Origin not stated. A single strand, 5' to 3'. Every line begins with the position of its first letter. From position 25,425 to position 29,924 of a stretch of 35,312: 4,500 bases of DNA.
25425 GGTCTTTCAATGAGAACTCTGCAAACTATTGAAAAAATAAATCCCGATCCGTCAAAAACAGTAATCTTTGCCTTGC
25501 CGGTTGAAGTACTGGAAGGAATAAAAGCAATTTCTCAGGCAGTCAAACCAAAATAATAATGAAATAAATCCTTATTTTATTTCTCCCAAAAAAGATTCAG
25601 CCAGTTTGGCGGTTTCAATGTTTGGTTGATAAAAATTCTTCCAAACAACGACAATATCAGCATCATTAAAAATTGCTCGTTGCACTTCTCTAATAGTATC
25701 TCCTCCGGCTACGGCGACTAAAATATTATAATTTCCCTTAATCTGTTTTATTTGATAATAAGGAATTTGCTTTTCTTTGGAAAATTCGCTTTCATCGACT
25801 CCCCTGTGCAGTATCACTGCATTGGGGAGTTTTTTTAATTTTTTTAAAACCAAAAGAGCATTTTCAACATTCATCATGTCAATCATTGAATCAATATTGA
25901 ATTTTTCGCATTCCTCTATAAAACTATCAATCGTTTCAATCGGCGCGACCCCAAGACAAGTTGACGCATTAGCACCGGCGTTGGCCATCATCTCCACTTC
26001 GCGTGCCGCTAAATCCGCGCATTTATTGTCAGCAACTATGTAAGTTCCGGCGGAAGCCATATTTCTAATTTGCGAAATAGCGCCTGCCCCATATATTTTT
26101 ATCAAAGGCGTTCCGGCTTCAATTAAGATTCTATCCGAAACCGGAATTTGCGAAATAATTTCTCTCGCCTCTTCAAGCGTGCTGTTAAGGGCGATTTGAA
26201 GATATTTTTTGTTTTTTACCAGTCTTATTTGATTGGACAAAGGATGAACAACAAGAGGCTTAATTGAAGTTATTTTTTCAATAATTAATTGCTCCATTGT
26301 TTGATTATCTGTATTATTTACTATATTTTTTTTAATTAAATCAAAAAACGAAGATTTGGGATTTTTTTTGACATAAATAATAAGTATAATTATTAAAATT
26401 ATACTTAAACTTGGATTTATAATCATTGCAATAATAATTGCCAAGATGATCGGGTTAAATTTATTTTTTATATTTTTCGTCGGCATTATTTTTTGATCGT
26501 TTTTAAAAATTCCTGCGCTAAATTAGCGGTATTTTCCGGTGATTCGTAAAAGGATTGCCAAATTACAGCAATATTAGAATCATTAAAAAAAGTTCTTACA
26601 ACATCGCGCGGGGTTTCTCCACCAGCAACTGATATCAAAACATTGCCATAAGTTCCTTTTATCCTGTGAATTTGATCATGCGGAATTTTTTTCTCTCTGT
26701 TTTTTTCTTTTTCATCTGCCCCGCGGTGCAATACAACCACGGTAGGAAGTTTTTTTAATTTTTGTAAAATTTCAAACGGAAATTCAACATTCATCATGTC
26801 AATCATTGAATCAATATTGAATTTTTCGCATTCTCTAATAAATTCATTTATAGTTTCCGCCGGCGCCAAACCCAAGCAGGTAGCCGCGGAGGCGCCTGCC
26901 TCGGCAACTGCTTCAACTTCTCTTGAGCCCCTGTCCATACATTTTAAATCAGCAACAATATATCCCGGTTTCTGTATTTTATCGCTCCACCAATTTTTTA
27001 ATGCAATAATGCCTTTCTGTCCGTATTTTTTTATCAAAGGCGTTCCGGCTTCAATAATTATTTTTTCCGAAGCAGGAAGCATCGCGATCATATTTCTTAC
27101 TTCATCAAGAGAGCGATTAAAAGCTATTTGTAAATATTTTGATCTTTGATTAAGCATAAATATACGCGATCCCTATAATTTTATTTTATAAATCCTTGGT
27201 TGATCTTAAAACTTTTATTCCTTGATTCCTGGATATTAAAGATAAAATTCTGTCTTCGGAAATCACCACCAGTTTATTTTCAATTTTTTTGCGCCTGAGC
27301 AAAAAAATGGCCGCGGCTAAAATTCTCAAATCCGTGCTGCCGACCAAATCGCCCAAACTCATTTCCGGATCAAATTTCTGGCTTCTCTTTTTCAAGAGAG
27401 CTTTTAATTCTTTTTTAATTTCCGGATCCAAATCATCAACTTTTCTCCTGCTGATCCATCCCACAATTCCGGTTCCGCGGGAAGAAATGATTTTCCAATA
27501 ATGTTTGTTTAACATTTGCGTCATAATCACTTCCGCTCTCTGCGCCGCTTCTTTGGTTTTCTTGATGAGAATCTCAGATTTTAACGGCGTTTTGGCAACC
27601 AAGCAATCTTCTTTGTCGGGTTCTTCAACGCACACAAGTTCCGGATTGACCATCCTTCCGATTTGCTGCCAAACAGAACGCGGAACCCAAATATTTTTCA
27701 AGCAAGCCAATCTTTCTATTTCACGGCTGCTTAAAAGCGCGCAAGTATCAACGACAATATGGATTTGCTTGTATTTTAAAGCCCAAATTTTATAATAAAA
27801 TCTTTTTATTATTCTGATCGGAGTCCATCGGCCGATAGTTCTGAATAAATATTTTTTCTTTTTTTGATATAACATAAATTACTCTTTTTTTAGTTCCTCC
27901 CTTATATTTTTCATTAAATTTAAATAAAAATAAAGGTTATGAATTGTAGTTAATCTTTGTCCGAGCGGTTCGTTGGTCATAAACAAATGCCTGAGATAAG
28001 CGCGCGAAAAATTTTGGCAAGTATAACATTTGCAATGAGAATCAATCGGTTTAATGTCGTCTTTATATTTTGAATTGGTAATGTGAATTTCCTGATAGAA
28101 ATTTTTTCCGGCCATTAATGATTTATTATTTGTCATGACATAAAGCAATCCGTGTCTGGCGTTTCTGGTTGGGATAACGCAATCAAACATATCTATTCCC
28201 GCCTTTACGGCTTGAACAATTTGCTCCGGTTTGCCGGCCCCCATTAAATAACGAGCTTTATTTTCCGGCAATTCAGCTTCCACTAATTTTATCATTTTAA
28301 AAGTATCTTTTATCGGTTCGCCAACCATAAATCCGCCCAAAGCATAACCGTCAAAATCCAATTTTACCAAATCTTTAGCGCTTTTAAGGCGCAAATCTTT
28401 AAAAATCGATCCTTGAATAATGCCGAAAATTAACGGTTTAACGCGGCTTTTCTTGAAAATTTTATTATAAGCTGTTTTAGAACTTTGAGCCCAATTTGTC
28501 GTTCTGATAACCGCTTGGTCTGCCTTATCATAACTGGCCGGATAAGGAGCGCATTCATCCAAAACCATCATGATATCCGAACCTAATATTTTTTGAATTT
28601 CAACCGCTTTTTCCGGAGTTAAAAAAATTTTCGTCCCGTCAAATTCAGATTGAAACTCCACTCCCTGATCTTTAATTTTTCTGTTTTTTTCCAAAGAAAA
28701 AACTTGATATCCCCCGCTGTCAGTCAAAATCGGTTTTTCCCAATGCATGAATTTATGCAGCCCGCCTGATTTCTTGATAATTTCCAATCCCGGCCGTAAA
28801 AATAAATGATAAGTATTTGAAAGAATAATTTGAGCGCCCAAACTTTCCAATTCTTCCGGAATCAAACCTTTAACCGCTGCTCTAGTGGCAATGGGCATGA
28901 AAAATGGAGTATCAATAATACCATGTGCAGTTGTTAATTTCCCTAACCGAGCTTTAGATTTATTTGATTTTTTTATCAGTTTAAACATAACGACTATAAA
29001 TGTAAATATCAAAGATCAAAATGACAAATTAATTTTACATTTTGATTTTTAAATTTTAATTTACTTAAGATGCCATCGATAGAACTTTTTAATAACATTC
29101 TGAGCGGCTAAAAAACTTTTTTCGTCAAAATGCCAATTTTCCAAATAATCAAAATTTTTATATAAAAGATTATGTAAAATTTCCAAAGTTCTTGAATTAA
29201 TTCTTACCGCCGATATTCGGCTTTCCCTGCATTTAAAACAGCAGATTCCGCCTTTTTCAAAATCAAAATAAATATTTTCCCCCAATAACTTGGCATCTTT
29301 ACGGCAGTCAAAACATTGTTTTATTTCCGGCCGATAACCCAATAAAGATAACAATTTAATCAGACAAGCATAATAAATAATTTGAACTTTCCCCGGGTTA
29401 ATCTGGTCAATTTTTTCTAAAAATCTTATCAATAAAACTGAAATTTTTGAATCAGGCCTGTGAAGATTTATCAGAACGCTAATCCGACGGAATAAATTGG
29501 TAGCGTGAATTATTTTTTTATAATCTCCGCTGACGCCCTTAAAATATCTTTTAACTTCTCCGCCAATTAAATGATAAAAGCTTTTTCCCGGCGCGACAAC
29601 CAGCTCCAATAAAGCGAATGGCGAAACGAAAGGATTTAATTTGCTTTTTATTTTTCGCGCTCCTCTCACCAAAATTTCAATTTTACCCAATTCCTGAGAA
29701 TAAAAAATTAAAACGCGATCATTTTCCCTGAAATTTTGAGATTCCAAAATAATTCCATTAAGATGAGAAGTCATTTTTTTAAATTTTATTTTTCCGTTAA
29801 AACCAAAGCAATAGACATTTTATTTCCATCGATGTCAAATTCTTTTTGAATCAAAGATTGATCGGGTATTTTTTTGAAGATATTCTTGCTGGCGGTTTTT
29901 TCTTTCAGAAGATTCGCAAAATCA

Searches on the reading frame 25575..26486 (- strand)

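Call 48: search_protein_families(library=pfam, proteins=[window:25575-26486:-], max_evalue=0.001)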
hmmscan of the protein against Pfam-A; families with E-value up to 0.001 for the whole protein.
window:25575-26486:- (304 aa): 1 family
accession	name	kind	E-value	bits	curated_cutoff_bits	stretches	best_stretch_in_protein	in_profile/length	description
PF00215.30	OMPdecase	-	4.8e-18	66.3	27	1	95-281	2-204/221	Orotidine 5'-phosphate decarboxylase / HUMPS family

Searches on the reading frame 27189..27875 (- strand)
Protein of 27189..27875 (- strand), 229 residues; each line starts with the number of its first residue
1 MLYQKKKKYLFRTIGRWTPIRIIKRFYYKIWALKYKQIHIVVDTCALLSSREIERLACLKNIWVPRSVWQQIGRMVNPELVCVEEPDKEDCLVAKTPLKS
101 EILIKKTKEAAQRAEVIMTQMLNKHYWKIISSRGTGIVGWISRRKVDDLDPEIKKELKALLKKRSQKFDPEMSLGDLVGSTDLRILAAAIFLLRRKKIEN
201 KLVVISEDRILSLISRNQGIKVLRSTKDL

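Call 48: search_protein_families(library=pfam, proteins=[window:27189-27875:-], max_evalue=0.001)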
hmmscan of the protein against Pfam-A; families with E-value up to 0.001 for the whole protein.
window:27189-27875:- (229 aa): 1 family
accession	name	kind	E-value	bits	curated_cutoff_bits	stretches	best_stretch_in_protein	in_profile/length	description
PF13638.12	PIN_4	-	1.9e-05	25.4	21.9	1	40-223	1-129/132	PIN domain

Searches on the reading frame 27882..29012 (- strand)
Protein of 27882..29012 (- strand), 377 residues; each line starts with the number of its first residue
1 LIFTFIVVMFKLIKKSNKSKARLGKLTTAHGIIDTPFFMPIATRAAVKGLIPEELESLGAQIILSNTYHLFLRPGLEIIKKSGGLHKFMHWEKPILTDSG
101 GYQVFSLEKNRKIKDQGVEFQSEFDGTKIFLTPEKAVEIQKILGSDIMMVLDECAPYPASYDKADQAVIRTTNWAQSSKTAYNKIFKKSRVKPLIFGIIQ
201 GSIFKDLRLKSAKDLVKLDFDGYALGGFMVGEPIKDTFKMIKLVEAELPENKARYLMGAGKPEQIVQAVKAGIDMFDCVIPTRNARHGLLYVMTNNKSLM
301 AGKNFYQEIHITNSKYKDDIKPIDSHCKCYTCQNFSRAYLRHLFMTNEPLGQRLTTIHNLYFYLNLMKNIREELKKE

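Call 48: search_protein_families(library=pfam, proteins=[window:27882-29012:-], max_evalue=0.001)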
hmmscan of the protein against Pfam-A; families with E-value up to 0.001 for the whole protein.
window:27882-29012:- (377 aa): 1 family
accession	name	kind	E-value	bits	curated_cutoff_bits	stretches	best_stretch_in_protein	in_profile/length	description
PF01702.25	TGT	-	1.8e-148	494.8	26.3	1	20-376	2-341/357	Queuine tRNA-ribosyltransferase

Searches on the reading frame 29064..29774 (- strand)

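Call 48: search_protein_families(library=pfam, proteins=[window:29064-29774:-], max_evalue=0.001)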
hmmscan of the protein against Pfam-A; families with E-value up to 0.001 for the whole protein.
window:29064-29774:- (237 aa): 2 families
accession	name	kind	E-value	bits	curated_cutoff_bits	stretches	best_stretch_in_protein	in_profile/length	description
PF02565.21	RecO_C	-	5.1e-17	62.5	22.1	1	84-236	3-149/157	Recombination protein O C terminal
PF11967.14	RecO_N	-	5.6e-16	58.8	27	1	1-77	1-79/80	Recombination protein O N terminal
